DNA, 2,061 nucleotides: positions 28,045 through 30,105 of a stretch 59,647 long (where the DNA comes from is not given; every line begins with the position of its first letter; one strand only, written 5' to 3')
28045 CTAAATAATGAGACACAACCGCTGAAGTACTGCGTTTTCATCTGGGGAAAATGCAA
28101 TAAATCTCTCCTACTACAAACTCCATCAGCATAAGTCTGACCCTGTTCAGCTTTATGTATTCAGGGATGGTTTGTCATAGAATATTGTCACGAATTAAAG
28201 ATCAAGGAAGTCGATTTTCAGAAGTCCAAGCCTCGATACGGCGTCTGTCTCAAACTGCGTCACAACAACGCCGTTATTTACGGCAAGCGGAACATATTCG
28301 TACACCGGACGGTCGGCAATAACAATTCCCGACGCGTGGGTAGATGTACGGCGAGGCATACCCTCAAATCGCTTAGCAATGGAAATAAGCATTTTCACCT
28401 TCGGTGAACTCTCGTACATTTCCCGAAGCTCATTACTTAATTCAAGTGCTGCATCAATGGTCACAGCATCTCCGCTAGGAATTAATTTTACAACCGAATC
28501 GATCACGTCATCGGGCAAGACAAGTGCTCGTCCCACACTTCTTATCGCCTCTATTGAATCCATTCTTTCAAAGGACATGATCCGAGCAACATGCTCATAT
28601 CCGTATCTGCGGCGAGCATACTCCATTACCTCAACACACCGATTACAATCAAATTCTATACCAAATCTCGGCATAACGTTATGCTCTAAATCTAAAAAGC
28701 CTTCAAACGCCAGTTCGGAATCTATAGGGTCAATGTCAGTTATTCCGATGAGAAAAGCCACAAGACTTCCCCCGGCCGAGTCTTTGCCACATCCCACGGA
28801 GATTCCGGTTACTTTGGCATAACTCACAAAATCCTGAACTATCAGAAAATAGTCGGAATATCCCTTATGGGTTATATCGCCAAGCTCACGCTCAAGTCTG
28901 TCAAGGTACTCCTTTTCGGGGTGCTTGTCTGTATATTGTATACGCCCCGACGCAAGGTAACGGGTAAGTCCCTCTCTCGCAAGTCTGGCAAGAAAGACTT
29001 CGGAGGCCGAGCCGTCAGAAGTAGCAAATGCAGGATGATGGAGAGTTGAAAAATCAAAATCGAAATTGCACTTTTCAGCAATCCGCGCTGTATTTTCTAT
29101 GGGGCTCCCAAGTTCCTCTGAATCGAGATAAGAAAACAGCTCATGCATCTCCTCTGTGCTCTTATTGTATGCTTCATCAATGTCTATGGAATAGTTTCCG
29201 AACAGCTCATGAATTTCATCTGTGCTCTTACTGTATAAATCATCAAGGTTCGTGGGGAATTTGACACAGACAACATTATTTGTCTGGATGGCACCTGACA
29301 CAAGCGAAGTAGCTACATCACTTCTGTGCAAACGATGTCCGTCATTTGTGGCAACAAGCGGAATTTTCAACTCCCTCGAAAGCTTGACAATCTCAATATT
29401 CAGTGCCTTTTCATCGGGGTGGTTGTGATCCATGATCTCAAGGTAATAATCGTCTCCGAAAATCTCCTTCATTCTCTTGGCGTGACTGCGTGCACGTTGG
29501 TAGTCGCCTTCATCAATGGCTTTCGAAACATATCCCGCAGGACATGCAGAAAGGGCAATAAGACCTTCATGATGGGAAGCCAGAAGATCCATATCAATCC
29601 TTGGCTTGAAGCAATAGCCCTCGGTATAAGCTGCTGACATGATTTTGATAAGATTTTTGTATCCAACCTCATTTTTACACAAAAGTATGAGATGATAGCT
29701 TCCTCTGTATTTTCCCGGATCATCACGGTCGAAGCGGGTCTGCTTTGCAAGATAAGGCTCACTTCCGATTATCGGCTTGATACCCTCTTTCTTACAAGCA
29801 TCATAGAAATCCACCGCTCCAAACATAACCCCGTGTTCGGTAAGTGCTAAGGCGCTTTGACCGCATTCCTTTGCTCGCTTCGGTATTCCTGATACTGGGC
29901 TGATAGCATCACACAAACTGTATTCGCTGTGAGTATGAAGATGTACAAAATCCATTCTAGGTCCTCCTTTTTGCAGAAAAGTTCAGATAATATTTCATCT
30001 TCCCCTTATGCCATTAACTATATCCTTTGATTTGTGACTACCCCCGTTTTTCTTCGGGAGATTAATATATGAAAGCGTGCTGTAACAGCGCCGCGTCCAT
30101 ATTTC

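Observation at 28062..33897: Tandem dnaE duplicate cut down to a PHP-palm-thumb fragment: frame kept open, polymerase aspartates lost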

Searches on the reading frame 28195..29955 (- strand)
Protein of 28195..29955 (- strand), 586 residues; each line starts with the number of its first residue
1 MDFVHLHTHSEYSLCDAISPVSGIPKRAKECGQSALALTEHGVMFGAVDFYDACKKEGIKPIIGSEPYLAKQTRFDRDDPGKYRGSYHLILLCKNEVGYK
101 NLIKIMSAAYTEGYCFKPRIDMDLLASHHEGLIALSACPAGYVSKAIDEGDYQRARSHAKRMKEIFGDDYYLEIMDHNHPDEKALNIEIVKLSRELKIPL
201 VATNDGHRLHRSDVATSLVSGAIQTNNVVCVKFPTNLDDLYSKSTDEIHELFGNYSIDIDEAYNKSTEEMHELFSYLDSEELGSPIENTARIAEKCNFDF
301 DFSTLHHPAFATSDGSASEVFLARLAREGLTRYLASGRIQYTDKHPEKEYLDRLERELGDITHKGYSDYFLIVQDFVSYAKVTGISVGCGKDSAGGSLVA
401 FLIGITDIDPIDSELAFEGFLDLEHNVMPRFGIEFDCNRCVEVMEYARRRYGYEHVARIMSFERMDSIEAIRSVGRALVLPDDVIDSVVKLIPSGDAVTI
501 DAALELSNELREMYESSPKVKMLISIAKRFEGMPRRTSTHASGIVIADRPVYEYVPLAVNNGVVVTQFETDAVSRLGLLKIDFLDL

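Call 8: find_homologous_proteins(query=window:28195-29955:-, max_evalue=1e-50)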
Query window:28195-29955:- (586 aa): 3834 proteins with E <= 1e-50 among 8000 candidates; the best 120 are listed.
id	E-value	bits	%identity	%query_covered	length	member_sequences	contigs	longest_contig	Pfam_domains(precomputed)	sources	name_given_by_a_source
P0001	0.0e+0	1330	100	100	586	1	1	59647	PF02811.27,PF07733.19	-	-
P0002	4.7e-164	565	49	100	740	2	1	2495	PF02811.27,PF17657.7,PF07733.19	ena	-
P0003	2.2e-161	556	48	100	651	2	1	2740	PF02811.27,PF17657.7,PF07733.19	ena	-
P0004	2.0e-160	553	47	100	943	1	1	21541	PF02811.27,PF14579.13,PF17657.7,PF07733.19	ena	-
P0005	4.3e-160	552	47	100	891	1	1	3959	PF02811.27,PF14579.13,PF17657.7,PF07733.19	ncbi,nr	ncbi:MAG: DNA polymerase III subunit alpha, partial [Clostridia bacterium]|nr:DNA polymerase III sub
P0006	4.5e-160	552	48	100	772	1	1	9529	PF02811.27,PF17657.7,PF07733.19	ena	-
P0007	1.4e-159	550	48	100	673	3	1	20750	PF02811.27,PF17657.7,PF07733.19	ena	-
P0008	6.0e-157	542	47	100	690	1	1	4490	PF02811.27,PF17657.7,PF07733.19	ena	-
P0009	3.8e-156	539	47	100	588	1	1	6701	PF02811.27,PF07733.19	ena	-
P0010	3.2e-154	533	46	100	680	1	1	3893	PF02811.27,PF17657.7,PF07733.19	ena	-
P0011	4.7e-154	532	45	100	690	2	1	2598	PF02811.27,PF17657.7,PF07733.19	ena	-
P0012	1.7e-153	530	46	100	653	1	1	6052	PF02811.27,PF17657.7,PF07733.19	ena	-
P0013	4.7e-153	529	45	100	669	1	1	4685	PF02811.27,PF17657.7,PF07733.19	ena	-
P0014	3.1e-152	526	47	100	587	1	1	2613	PF02811.27,PF07733.19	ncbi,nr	ncbi:MAG: DNA polymerase III subunit alpha, partial [Clostridia bacterium]|nr:DNA polymerase III sub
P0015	3.5e-152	526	46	100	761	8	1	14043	PF02811.27,PF17657.7,PF07733.19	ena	-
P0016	3.6e-152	526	46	100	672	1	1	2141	PF02811.27,PF17657.7,PF07733.19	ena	-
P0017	4.0e-152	526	45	100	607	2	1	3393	PF02811.27,PF07733.19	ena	-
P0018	5.9e-152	525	46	100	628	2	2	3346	PF02811.27,PF17657.7,PF07733.19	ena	-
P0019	1.3e-151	524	45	100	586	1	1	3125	PF02811.27,PF07733.19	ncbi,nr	ncbi:MAG: DNA polymerase III subunit alpha, partial [Clostridia bacterium]|nr:DNA polymerase III sub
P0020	2.7e-151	523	47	100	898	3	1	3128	PF02811.27,PF14579.13,PF17657.7,PF07733.19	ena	-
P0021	4.0e-151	522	46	100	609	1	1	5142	PF02811.27,PF07733.19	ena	-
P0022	4.0e-151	522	47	100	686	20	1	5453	PF02811.27,PF17657.7,PF07733.19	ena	-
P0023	4.5e-151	522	46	100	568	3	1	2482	PF02811.27,PF07733.19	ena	-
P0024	4.9e-151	522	47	100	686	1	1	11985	PF02811.27,PF17657.7,PF07733.19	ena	-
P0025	7.3e-151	522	45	100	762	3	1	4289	PF02811.27,PF17657.7,PF07733.19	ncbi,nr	ncbi:MAG: DNA polymerase III subunit alpha, partial [Clostridia bacterium]|nr:DNA polymerase III sub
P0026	1.1e-150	521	46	100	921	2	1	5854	PF02811.27,PF14579.13,PF17657.7,PF07733.19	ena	-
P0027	1.1e-150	521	45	100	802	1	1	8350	PF02811.27,PF17657.7,PF07733.19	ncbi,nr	ncbi:MAG: DNA polymerase III subunit alpha, partial [Clostridia bacterium]|nr:DNA polymerase III sub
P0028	1.1e-150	521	48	100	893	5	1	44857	PF02811.27,PF14579.13,PF17657.7,PF07733.19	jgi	-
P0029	1.3e-150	521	46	100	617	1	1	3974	PF02811.27,PF17657.7,PF07733.19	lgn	-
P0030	1.7e-150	520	46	100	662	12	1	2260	PF02811.27,PF17657.7,PF07733.19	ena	-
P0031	1.9e-150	520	47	99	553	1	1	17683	PF02811.27,PF07733.19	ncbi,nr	ncbi:MAG: DNA polymerase III subunit alpha, partial [Ruminococcaceae bacterium]|nr:DNA polymerase II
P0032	2.5e-150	520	47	100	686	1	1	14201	PF02811.27,PF17657.7,PF07733.19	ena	-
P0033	3.5e-150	519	45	100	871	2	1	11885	PF02811.27,PF14579.13,PF17657.7,PF07733.19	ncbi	-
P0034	3.8e-150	519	45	100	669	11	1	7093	PF02811.27,PF17657.7,PF07733.19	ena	-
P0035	4.7e-150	519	47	100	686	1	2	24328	PF02811.27,PF17657.7,PF07733.19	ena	-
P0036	4.7e-150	519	47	100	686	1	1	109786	PF02811.27,PF17657.7,PF07733.19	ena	-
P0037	4.9e-150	519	45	100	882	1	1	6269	PF02811.27,PF14579.13,PF17657.7,PF07733.19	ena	-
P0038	5.6e-150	519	47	100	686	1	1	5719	PF02811.27,PF17657.7,PF07733.19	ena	-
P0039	1.3e-149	517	46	100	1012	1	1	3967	PF02811.27,PF14579.13,PF17657.7,PF07733.19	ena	-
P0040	1.4e-149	517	46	100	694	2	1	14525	PF02811.27,PF17657.7,PF07733.19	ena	-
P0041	1.9e-149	517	45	100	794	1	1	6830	PF02811.27,PF17657.7,PF07733.19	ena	-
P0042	2.2e-149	517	47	100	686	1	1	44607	PF02811.27,PF17657.7,PF07733.19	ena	-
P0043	2.5e-149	517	44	100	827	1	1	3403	PF02811.27,PF17657.7,PF07733.19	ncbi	-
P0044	3.0e-149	516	45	100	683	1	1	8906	PF02811.27,PF17657.7,PF07733.19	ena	-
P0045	3.9e-149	516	45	100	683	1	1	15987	PF02811.27,PF17657.7,PF07733.19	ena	-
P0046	4.4e-149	516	46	100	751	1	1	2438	PF02811.27,PF17657.7,PF07733.19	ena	-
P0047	5.5e-149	515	46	100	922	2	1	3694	PF02811.27,PF14579.13,PF17657.7,PF07733.19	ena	-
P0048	6.0e-149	515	46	100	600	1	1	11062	PF02811.27,PF17657.7,PF07733.19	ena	-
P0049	9.2e-149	515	46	100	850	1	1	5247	PF02811.27,PF14579.13,PF17657.7,PF07733.19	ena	-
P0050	1.3e-148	514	46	100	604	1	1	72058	PF02811.27,PF17657.7,PF07733.19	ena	-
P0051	1.4e-148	514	46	100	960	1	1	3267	PF02811.27,PF14579.13,PF17657.7,PF07733.19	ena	-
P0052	1.8e-148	514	47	99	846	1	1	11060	PF02811.27,PF14579.13,PF17657.7,PF07733.19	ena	-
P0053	2.3e-148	513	46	100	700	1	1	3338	PF02811.27,PF17657.7,PF07733.19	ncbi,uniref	ncbi:MAG: DNA polymerase III subunit alpha, partial [Gemmiger sp.]|uniref:DNA polymerase III subunit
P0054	2.9e-148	513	46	100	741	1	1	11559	PF02811.27,PF17657.7,PF07733.19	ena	-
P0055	3.4e-148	513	46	100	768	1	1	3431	PF02811.27,PF17657.7,PF07733.19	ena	-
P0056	3.8e-148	513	46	100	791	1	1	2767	PF02811.27,PF17657.7,PF07733.19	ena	-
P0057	4.7e-148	512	46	100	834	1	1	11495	PF02811.27,PF14579.13,PF17657.7,PF07733.19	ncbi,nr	ncbi:DNA polymerase III subunit alpha, partial [bacterium]|nr:DNA polymerase III subunit alpha [bact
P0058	6.7e-148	512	47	100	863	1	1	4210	PF02811.27,PF14579.13,PF17657.7,PF07733.19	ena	-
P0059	6.8e-148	512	46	100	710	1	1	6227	PF02811.27,PF17657.7,PF07733.19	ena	-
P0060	1.4e-147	511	46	100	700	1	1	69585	PF02811.27,PF17657.7,PF07733.19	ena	-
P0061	1.8e-147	510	45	100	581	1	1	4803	PF02811.27,PF07733.19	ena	-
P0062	1.9e-147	510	45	100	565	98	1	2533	PF02811.27,PF07733.19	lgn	-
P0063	2.1e-147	510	46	100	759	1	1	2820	PF02811.27,PF17657.7,PF07733.19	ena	-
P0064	2.2e-147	510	46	100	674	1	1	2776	PF02811.27,PF17657.7,PF07733.19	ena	-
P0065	3.0e-147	510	46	100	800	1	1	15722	PF02811.27,PF17657.7,PF07733.19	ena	-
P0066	3.4e-147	510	46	100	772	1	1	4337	PF02811.27,PF17657.7,PF07733.19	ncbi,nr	ncbi:MAG: DNA polymerase III subunit alpha, partial [Ruminiclostridium sp.]|nr:DNA polymerase III su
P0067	3.6e-147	509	46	96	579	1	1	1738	PF02811.27,PF07733.19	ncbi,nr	ncbi:MAG: DNA polymerase III subunit alpha, partial [Clostridia bacterium]|nr:DNA polymerase III sub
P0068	4.9e-147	509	45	100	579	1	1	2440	PF02811.27,PF07733.19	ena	-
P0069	5.9e-147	509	46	100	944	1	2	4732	PF02811.27,PF14579.13,PF17657.7,PF07733.19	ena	-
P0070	5.9e-147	509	46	100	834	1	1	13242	PF02811.27,PF17657.7,PF07733.19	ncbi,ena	-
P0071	6.4e-147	509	46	100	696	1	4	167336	PF02811.27,PF17657.7,PF07733.19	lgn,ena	-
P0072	1.0e-146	508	46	100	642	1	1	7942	PF02811.27,PF17657.7,PF07733.19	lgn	-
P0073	1.1e-146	508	45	100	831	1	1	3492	PF02151.26,PF02811.27,PF17657.7,PF07733.19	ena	-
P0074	1.1e-146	508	47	100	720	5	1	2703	PF02811.27,PF17657.7,PF07733.19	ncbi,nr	ncbi:MAG: DNA polymerase III subunit alpha, partial [Eubacterium sp.]|nr:DNA polymerase III subunit 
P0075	1.3e-146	508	46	100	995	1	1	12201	PF02811.27,PF14579.13,PF17657.7,PF07733.19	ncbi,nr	ncbi:MAG: DNA polymerase III subunit alpha, partial [Ruminiclostridium sp.]|nr:DNA polymerase III su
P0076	1.3e-146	508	45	100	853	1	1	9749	PF02811.27,PF14579.13,PF17657.7,PF07733.19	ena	-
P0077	1.9e-146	507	46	100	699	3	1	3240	PF02811.27,PF17657.7,PF07733.19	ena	-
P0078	2.2e-146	507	46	100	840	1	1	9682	PF02811.27,PF14579.13,PF17657.7,PF07733.19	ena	-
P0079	2.5e-146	507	46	100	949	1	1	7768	PF02811.27,PF14579.13,PF17657.7,PF07733.19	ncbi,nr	ncbi:MAG: DNA polymerase III subunit alpha, partial [Ruminiclostridium sp.]|nr:DNA polymerase III su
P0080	2.5e-146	507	46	100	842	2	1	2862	PF02811.27,PF17657.7,PF07733.19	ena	-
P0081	2.6e-146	507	45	100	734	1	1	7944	PF02811.27,PF17657.7,PF07733.19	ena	-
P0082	4.0e-146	506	44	100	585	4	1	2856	PF02811.27,PF07733.19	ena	-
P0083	6.3e-146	505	46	99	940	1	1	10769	PF02811.27,PF14579.13,PF17657.7,PF07733.19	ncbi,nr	ncbi:MAG: DNA polymerase III subunit alpha, partial [Clostridia bacterium]|nr:DNA polymerase III sub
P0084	7.8e-146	505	45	100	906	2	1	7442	PF02811.27,PF14579.13,PF17657.7,PF07733.19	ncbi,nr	ncbi:MAG: DNA polymerase III subunit alpha, partial [Clostridia bacterium]|nr:DNA polymerase III sub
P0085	9.1e-146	505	44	100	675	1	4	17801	PF02811.27,PF17657.7,PF07733.19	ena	-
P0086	1.2e-145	504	47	99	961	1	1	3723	PF02811.27,PF14579.13,PF17657.7,PF07733.19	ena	-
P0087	1.4e-145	504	45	100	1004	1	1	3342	PF02811.27,PF14579.13,PF17657.7,PF07733.19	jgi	-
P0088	1.6e-145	504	45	100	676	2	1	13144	PF02811.27,PF17657.7,PF07733.19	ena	-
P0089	1.6e-145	504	45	100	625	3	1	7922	PF02811.27,PF17657.7,PF07733.19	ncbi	ncbi:MAG: DNA polymerase III subunit alpha, partial [Oscillospiraceae bacterium]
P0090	1.8e-145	504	45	100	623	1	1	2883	PF02811.27,PF07733.19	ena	-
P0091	2.0e-145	504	45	100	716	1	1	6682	PF02811.27,PF17657.7,PF07733.19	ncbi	-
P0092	3.3e-145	503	46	100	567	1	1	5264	PF02811.27,PF07733.19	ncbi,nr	ncbi:MAG: DNA polymerase III subunit alpha, partial [Eubacterium sp.]|nr:DNA polymerase III subunit 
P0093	4.3e-145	503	46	100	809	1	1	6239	PF02811.27,PF17657.7,PF07733.19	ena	-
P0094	5.0e-145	502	44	100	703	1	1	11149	PF02811.27,PF17657.7,PF07733.19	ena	-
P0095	5.3e-145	502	46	100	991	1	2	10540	PF02811.27,PF14579.13,PF17657.7,PF07733.19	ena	-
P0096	5.5e-145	502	47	100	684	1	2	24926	PF02811.27,PF17657.7,PF07733.19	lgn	-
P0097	5.6e-145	502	46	100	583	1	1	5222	PF02811.27,PF07733.19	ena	-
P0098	6.4e-145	502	46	100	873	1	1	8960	PF02811.27,PF14579.13,PF17657.7,PF07733.19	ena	-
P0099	7.0e-145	502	45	100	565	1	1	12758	PF02811.27,PF07733.19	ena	-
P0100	1.1e-144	501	46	100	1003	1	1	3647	PF02811.27,PF14579.13,PF17657.7,PF07733.19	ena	-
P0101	1.1e-144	501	46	100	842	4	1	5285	PF02811.27,PF17657.7,PF07733.19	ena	-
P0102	1.2e-144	501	46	100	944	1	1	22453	PF02811.27,PF14579.13,PF17657.7,PF07733.19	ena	-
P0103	1.3e-144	501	46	100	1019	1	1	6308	PF02811.27,PF14579.13,PF17657.7,PF07733.19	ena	-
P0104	1.4e-144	501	46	100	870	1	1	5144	PF02811.27,PF14579.13,PF17657.7,PF07733.19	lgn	-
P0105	1.6e-144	501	46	100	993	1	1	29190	PF02811.27,PF14579.13,PF17657.7,PF07733.19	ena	-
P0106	1.9e-144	500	46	100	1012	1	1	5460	PF02811.27,PF14579.13,PF17657.7,PF07733.19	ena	-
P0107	2.1e-144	500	44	100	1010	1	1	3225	PF02811.27,PF14579.13,PF17657.7,PF07733.19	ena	-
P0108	2.2e-144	500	46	100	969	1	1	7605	PF02811.27,PF14579.13,PF17657.7,PF07733.19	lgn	-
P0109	2.3e-144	500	45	100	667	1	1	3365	PF02811.27,PF17657.7,PF07733.19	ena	-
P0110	2.4e-144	500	44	100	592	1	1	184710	PF02811.27,PF07733.19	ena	-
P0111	2.5e-144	500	46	100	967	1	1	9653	PF02811.27,PF14579.13,PF17657.7,PF07733.19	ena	-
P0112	2.6e-144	500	46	100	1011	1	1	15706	PF02811.27,PF14579.13,PF17657.7,PF07733.19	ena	-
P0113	2.7e-144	500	44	100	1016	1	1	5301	PF02811.27,PF14579.13,PF17657.7,PF07733.19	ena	-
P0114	2.8e-144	500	46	100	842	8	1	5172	PF02811.27,PF14579.13,PF17657.7,PF07733.19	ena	-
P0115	2.9e-144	500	45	100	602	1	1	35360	PF02811.27,PF07733.19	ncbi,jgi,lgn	-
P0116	3.0e-144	500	46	100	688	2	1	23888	PF02811.27,PF17657.7,PF07733.19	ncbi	-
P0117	3.0e-144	500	46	100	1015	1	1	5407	PF02811.27,PF14579.13,PF17657.7,PF07733.19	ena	-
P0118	3.2e-144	500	46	100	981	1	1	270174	PF02811.27,PF14579.13,PF17657.7,PF07733.19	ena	-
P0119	3.2e-144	500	45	100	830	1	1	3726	PF02811.27,PF17657.7,PF07733.19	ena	-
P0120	3.2e-144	500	45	100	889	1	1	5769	PF02811.27,PF14579.13,PF17657.7,PF07733.19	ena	-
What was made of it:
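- Tried and rejected: Short DnaE 'proteins' of 553-700 aa in call 8, as possible parallels.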

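Call 17: search_protein_representatives(protein=window:28195-29955:-)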
Query: 586 residues. Proteins with E-value up to 0.001 (for the whole library): 31498; up to 1e-10: 19388; up to 1e-30: 7902. The best 150 are listed.
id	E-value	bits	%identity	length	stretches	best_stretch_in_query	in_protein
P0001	0.0e+00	1330.4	100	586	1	1-586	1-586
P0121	4.7e-161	553.6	51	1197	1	1-586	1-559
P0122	1.1e-155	535.9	50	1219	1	3-586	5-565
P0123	2.9e-151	521.2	49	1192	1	3-585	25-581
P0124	2.0e-139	482.2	48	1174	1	2-586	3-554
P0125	6.3e-138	477.2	44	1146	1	3-585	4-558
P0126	2.0e-136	472.3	47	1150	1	2-586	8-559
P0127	3.2e-135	468.3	48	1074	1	2-586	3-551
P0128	1.9e-134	465.7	45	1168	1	3-586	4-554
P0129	3.0e-134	465.1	46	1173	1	2-585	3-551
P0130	1.4e-133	462.8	43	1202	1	2-586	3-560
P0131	2.1e-133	462.3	47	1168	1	1-586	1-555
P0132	1.1e-132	460.0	46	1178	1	1-586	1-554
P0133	2.0e-131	455.7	47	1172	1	2-586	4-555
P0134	1.3e-130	453.1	46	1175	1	2-586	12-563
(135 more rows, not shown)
